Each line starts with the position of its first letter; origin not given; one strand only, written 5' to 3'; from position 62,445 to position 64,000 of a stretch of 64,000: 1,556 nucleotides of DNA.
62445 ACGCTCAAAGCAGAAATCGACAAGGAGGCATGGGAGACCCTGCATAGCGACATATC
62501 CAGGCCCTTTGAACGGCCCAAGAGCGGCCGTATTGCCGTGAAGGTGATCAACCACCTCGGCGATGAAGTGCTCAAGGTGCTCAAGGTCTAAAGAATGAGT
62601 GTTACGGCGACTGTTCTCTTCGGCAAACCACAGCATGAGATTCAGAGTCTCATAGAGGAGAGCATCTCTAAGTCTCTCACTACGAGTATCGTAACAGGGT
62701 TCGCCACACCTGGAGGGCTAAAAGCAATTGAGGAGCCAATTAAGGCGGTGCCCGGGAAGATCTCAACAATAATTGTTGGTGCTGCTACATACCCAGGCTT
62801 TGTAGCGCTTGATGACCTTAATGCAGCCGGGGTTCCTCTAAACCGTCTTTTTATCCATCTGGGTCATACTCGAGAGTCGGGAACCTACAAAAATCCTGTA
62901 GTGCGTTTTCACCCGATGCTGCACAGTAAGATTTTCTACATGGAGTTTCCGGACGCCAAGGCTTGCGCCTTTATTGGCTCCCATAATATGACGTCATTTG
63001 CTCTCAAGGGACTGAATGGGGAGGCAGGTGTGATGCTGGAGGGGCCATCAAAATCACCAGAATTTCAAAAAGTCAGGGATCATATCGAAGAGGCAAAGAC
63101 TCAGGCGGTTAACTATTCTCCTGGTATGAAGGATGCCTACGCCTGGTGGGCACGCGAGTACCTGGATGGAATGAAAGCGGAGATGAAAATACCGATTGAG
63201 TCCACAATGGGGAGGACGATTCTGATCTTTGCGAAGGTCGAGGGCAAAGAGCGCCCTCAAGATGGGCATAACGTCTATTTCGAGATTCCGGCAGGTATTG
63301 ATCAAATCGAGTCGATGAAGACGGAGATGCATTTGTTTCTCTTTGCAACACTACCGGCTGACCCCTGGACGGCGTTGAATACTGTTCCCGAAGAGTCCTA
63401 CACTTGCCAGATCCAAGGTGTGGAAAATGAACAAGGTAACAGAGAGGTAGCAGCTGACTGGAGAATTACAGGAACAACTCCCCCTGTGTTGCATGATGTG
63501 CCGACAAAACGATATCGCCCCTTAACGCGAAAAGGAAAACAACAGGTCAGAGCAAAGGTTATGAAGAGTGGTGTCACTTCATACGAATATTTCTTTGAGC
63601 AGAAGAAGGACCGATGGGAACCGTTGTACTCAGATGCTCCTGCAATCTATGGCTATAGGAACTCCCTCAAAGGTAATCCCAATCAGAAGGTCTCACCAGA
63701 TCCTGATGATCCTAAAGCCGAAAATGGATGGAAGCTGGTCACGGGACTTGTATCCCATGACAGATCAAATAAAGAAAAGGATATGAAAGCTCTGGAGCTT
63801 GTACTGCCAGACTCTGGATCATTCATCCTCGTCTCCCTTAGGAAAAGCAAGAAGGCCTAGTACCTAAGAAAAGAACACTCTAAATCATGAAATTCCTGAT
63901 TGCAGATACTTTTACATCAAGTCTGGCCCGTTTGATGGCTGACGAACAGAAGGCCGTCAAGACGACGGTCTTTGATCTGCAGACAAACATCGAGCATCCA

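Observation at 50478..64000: Composite defence island with an unusual gene order: DUF2130, Z1, res, three-Cys protein, dcm, mod, HKD nuclease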

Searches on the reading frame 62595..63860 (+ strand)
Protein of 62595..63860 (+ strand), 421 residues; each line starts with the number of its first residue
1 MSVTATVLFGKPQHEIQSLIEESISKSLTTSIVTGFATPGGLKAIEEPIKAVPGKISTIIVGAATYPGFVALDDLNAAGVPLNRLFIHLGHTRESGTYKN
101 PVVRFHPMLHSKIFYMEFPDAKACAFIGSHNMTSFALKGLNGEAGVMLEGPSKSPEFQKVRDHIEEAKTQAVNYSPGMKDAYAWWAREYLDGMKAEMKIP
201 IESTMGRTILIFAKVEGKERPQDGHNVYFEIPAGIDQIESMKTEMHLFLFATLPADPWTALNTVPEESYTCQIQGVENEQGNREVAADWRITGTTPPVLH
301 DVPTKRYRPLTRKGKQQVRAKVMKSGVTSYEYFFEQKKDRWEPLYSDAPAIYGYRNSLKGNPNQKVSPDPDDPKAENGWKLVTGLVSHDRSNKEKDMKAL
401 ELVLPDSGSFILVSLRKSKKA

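Call 3: search_protein_families(library=pfam, proteins=[window:62595-63860:+], max_evalue=0.01)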
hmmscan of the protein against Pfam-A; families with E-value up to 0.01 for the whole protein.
window:62595-63860:+ (421 aa): 1 family
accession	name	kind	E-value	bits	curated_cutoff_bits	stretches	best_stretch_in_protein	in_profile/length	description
PF09565.16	RE_NgoFVII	-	0.0007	19.4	23.8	1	19-163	8-147/162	NgoFVII restriction endonuclease N-terminal PLD domain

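Call 4: search_protein_families(library=padloc, proteins=[window:62595-63860:+], max_evalue=0.01)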
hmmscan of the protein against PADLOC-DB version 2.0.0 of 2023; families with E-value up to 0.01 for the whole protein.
window:62595-63860:+ (421 aa): 2 families
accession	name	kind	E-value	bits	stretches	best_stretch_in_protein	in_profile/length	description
PDLC03829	ZacB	-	5.9e-05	20.1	1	109-168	297-353/586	-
PDLC02585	DrmC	-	0.00084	17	1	108-165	193-242/253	DrmC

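Call 5: search_protein_families(library=ncbifam, proteins=[window:62595-63860:+], max_evalue=0.01)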
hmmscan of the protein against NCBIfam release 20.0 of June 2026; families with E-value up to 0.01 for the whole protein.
window:62595-63860:+ (421 aa): 0 families

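Call 20: search_protein_families(library=phrogs, proteins=[window:62595-63860:+], max_evalue=0.001)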
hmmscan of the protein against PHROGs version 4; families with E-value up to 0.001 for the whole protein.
window:62595-63860:+ (421 aa): 0 families

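Call 49: search_dna_similar(query=window:62595-63860:+, collection=plasmids, mode=protein, max_rows=15)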
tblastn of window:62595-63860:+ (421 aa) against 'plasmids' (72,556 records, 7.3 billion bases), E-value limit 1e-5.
No match.

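Call 59: search_protein_families(library=pfam, alignment_id=A2, max_evalue=0.001)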
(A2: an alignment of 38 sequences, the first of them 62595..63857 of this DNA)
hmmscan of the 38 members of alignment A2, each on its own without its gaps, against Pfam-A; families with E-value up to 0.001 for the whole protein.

A. member 1, window:62595-63857:+ (421 aa): 1 family
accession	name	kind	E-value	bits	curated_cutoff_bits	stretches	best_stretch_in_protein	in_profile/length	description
PF09565.16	RE_NgoFVII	-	0.0007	19.4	23.8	0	19-163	8-147/162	NgoFVII restriction endonuclease N-terminal PLD domain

B. families by the number of members that match (of 38 scanned): 52 families (the first 25 are shown)
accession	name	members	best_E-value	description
PF13304.12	AAA_21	4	9.4e-28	AAA domain, putative AbiEii toxin, Type IV TA system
PF13175.12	AAA_15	4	2.2e-25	AAA ATPase domain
PF13476.12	AAA_23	4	7.7e-15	AAA domain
PF02463.25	SMC_N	4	9.5e-14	RecF/RecN/SMC N terminal domain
PF13555.12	AAA_29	4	4.2e-08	P-loop containing region of AAA domain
PF00082.27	Peptidase_S8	3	2.3e-56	Subtilase family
PF00004.35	AAA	3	1.7e-30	ATPase family associated with various cellular activities (AAA)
PF11398.14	DUF2813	3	7.3e-10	Protein of unknown function (DUF2813)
PF20720.3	nSTAND3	3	2e-05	Novel STAND NTPase 3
PF05496.18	RuvB_N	3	0.00026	Holliday junction DNA helicase RuvB P-loop domain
PF13401.12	AAA_22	2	1.3e-09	AAA domain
PF13514.12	AAA_27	2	9.8e-06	AAA domain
PF13671.12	AAA_33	2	7.1e-05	AAA domain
PF01078.27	Mg_chelatase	2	0.00011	Magnesium chelatase, subunit ChlI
PF13310.11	Virulence_RhuM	1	7.8e-104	Virulence protein RhuM family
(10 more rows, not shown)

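Call 70: find_homologous_proteins(query=window:62595-63860:+, max_evalue=0.001)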
Query window:62595-63860:+ (421 aa): 455 proteins with E <= 0.001 among 6409 candidates; the best 120 are listed.
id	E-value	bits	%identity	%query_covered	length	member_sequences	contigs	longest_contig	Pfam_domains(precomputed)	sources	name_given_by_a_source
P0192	5.1e-286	966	100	100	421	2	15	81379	-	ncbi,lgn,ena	-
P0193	1.7e-165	569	61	100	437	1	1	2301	-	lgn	-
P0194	2.9e-165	568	59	100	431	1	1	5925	-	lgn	-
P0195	8.7e-160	550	61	100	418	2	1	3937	-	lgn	-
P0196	6.1e-157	541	58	100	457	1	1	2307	-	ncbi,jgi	jgi:hypothetical protein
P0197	4.1e-155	535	57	100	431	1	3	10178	-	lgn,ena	-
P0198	9.1e-154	530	58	100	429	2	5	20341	-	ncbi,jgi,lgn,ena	-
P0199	1.3e-152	526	56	100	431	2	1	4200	-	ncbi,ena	-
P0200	8.9e-152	524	59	100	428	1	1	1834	-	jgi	jgi:hypothetical protein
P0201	1.6e-151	523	57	100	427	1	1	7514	-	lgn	-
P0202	1.4e-150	520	56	100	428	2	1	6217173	-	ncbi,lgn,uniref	ncbi:hypothetical protein [Tardiphaga sp. 839_C3_N1_4]|uniref:hypothetical protein n=1 Tax=Tardiphag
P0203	5.3e-150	518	57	100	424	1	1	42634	-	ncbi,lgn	-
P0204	8.3e-150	517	57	100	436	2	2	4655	-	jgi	jgi:hypothetical protein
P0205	9.7e-150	517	57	99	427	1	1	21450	-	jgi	jgi:hypothetical protein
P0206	2.6e-149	516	58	98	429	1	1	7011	-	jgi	jgi:hypothetical protein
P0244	2.3e-141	489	54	99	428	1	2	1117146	-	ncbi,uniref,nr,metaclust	ncbi:phospholipase D family protein [Microvirga massiliensis]|uniref:phospholipase D family protein 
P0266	1.8e-137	477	51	100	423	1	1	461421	-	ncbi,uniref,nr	ncbi:hypothetical protein AU381_08005 [Sinorhizobium glycinis]|uniref:Phospholipase D-like domain-co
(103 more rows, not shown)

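Call 71: find_encoding_contigs(protein=P0202, flank=7000, max_places=2)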
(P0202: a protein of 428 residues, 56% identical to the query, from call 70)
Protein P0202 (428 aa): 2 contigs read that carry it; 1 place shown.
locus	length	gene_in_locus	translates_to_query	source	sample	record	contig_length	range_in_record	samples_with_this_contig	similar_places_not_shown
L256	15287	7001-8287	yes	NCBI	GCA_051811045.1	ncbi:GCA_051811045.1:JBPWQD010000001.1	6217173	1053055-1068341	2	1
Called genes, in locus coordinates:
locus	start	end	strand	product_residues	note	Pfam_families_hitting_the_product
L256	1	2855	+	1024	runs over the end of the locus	PF04851:ResIII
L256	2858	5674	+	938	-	PF01555:N6_N4_Mtase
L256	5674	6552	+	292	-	PF13391:HNH_2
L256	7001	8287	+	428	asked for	-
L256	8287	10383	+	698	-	PF00580:UvrD-helicase, PF13245:AAA_19 (weak), PF13361:UvrD_C, PF13538:UvrD_C_2 (faint)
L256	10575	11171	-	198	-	-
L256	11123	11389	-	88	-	-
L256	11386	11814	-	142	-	-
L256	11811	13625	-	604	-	-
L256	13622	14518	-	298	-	PF23639:DUF7146, PF13155:Toprim_2 (faint), PF13362:Toprim_3, PF13662:Toprim_4 (faint)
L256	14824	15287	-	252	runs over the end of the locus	-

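Call 72: find_encoding_contigs(protein=P0244, flank=7000, max_places=2)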
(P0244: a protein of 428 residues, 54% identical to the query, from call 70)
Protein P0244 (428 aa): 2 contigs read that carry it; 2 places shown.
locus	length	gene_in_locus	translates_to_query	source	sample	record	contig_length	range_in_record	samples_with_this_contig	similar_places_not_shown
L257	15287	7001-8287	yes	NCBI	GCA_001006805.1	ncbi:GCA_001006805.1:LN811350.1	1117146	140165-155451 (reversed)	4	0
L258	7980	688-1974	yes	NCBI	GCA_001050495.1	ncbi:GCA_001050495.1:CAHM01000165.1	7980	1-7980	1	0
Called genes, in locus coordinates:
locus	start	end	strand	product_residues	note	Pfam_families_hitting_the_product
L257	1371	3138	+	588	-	PF03235:GmrSD_N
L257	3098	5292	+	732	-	PF01555:N6_N4_Mtase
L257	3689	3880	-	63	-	-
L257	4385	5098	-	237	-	-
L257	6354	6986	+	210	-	-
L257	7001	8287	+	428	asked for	-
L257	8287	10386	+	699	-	PF00580:UvrD-helicase, PF13245:AAA_19, PF13538:UvrD_C_2 (faint), PF13361:UvrD_C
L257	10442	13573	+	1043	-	PF00176:SNF2-rel_dom, PF04851:ResIII, PF00271:Helicase_C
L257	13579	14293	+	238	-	-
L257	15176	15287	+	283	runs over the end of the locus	-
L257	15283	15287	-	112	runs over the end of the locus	-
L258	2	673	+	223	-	?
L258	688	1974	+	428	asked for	-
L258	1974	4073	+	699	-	PF00580:UvrD-helicase, PF13245:AAA_19, PF13538:UvrD_C_2 (faint), PF13361:UvrD_C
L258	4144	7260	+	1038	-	PF00176:SNF2-rel_dom, PF04851:ResIII, PF00271:Helicase_C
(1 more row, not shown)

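Call 73: find_encoding_contigs(protein=P0266, flank=9000, max_places=2)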
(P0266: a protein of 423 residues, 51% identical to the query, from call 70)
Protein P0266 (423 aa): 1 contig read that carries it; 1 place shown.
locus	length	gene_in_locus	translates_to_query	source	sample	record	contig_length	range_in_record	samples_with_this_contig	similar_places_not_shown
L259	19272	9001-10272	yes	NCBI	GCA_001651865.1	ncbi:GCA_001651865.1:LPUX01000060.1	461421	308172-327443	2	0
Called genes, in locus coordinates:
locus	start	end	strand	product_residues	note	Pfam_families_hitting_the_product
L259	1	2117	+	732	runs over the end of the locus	PF01381:HTH_3, PF13560:HTH_31 (weak)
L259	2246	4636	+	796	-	PF12161:HsdM_N, PF02384:N6_Mtase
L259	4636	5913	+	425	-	PF01420:Methylase_S (faint)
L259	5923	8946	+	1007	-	PF04313:HSDR_N, PF04851:ResIII, PF00270:DEAD (weak), PF18766:SWI2_SNF2, PF22679:T1R_D3-like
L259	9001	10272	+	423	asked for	-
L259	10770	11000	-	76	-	-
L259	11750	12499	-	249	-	PF01434:Peptidase_M41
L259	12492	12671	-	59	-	-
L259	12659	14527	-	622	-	PF00004:AAA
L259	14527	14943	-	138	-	-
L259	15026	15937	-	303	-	-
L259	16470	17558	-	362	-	-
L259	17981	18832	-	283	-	PF04250:DUF429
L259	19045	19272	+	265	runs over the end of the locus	-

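Call 88: search_solved_structures(query=A3, max_evalue=1)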
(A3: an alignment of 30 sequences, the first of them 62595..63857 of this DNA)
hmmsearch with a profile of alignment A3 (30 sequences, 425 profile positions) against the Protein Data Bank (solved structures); distinct sequences matched with E-value up to 1: 11.
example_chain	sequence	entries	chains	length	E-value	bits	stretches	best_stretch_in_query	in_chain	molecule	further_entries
7clg_A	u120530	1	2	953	0.076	14.8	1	109-174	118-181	Putative helicase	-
6i23_A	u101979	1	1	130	0.13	14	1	131-194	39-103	Aureochrome1-like protein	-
6i23_B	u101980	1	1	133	0.14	13.9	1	131-194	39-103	Aureochrome1-like protein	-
6i20_B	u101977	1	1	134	0.14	13.9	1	131-194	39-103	Aureochrome1-like protein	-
6i20_A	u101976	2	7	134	0.14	13.9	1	131-194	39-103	Aureochrome1-like protein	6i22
6i21_A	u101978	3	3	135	0.14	13.8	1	131-194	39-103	Aureochrome1-like protein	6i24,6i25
5dkk_A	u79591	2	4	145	0.17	13.6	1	128-194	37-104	LOV domain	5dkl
6t74_A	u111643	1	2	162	0.2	13.4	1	128-194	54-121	Ptaureo1a lov2 domain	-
6t73_A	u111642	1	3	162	0.22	13.3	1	128-194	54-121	Ptaureo1a lov2 domain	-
5a8b_A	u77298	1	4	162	0.22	13.2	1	128-194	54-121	PTAUREO1A LOV2 DOMAIN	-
1re5_A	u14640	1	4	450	0.29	12.9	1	35-96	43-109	3-carboxy-cis,cis-muconate cycloisomerase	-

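Call 95: predict_structure(alignment_id=A3)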
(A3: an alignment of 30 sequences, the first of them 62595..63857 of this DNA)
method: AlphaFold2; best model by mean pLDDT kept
length: 421 residues; sequences in the alignment: 30
mean_pLDDT: 77.3   pTM: 0.58
mean pLDDT of the five models: 77.3, 76.9, 75.0, 73.9, 72.3
residues with pLDDT >= 90: 129; 70-90: 163; 50-70: 97; < 50: 32
segments of 3 or more residues with pLDDT < 50: 131-142, 202-204, 355-361
pLDDT, mean of each block of 10 residues (from residue 1): 83 81 93 72 82 93 72 91 88 65 56 89 84 39 72 94 90 81 65 54 65 90 94 68 86 90 91 77 83 84 89 85 90 65 79 54 50 68 70 64 84 76 61
secondary structure, 60 per line:
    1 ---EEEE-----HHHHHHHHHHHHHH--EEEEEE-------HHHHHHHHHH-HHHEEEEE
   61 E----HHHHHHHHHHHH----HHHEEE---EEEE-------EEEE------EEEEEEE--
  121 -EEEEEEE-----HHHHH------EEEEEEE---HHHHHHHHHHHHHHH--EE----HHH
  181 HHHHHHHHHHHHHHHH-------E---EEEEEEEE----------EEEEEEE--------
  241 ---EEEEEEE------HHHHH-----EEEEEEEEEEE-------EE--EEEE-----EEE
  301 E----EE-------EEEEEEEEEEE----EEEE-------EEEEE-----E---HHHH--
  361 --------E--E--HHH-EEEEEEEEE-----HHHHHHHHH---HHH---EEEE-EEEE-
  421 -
elements in order: E4-7 H13-26 E29-34 H42-51 E56-61 H66-77 E85-87 E91-94 E102-105 E112-118 E122-128 H134-138 E145-151 H155-169 H178-196 E208-215 E226-232 E244-250 H257-261 E267-277 E289-292 E298-301 E315-325 E330-333 E341-345 H355-358 E379-387 H393-401 E411-414 E416-419

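Call 97: fold_search(model_id=the predicted structure, library=pdb)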
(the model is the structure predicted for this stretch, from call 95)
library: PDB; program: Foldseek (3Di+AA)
matches with E <= 10: 539; with E <= 0.001: 17
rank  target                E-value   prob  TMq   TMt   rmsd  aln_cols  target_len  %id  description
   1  7clg_B                5.2e-08  1.00  0.34  0.18  13.9       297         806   15  Crystal structure of the ATP-dependent restriction endonuclease SauUSI (released 2021-01-20)
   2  7clg_A                2.1e-07  1.00  0.32  0.17  14.5       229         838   16  Crystal structure of the ATP-dependent restriction endonuclease SauUSI (released 2021-01-20)
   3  6ehi_B                9.9e-06  1.00  0.29  0.69   4.5       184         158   15  NucT from Helicobacter pylori (released 2018-01-17)
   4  4urj_D                1.1e-05  1.00  0.29  0.61   4.8       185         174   12  Crystal structure of human BJ-TSA-9 (released 2014-10-01)
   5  6ehi_D                2.0e-05  1.00  0.29  0.67   4.6       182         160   15  NucT from Helicobacter pylori (released 2018-01-17)
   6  4urj_C                2.5e-05  1.00  0.29  0.64   4.7       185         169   10  Crystal structure of human BJ-TSA-9 (released 2014-10-01)
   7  5qhm                  4.6e-05  1.00  0.28  0.63   5.7       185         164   12  PanDDA analysis group deposition of models with modelled events (e.g. bound ligands) -- Crystal Structure of human FAM83 (released 2018-12-19)
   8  5lzk_A                5.2e-05  1.00  0.30  0.66   4.4       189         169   15  Structure of the domain of unknown function DUF1669 from human FAM83B (released 2016-10-26)
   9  1byr                  7.4e-05  1.00  0.28  0.67   3.8       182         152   15  CRYSTAL STRUCTURE OF A PHOSPHOLIPASE D FAMILY MEMBER, NUC FROM SALMONELLA TYPHIMURIUM (released 1999-10-19)
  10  4urj_A                7.4e-05  1.00  0.29  0.64   4.5       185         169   11  Crystal structure of human BJ-TSA-9 (released 2014-10-01)
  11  4rct_A                8.3e-05  1.00  0.25  0.29   4.8       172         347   15  Crystal structure of R-protein of NgoAVII restriction endonuclease (released 2014-12-24)
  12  9uuh_A                2.4e-04  0.98  0.24  0.17  22.3       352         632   11  binary complex of ATP-bound polyphosphate kinase 1 (PPK1) (released 2026-03-04)
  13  9urj_A                2.9e-04  0.98  0.25  0.18  21.3       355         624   11  binary complex of polyP-bound polyphosphate kinase 1 (PPK1) (released 2026-03-04)
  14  6ohr_E                3.0e-04  1.00  0.24  0.19   6.4       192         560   14  Structure of compound 5 bound human Phospholipase D1 catalytic domain (released 2020-02-19)
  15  2o8r_B                3.0e-04  0.99  0.27  0.20  21.0       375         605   10  Crystal Structure of Polyphosphate Kinase from Porphyromonas Gingivalis (released 2006-12-19)
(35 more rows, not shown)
